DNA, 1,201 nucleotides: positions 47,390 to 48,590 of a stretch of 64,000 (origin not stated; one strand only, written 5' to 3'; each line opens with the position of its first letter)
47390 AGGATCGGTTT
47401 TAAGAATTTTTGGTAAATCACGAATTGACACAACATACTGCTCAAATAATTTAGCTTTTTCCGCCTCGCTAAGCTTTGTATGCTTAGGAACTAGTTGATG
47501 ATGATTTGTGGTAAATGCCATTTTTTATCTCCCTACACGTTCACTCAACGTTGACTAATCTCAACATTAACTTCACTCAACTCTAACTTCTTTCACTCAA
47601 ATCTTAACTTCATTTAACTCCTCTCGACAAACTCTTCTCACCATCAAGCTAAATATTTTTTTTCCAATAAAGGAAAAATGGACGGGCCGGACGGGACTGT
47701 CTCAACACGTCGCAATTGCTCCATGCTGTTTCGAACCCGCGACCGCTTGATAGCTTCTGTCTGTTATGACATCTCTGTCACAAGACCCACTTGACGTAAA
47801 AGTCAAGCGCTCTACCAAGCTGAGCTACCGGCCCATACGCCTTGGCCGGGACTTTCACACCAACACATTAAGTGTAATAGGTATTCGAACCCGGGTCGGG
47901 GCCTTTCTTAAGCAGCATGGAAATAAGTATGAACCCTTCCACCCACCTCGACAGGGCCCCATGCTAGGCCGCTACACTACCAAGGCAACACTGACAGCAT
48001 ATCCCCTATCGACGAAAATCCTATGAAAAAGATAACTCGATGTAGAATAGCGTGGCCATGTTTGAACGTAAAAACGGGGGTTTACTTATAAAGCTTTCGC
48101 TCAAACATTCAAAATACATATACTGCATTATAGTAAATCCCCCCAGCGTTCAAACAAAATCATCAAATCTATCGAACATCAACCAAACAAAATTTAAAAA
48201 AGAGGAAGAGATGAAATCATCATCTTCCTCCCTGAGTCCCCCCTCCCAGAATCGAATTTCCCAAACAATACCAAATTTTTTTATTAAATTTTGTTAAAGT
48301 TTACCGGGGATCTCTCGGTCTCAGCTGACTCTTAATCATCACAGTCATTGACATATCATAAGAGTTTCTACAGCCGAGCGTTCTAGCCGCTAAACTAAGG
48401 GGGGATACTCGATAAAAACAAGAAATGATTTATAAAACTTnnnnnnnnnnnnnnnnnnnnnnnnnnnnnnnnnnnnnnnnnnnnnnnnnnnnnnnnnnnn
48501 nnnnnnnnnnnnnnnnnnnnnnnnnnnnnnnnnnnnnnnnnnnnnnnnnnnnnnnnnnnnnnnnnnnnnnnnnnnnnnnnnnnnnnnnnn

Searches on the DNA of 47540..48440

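Call 91: search_rna_families(source=window, start=47540, end=48440, threshold=evalue, max_evalue=0.01)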
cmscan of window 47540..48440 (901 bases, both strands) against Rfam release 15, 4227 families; matches with E-value up to 0.01: 0.
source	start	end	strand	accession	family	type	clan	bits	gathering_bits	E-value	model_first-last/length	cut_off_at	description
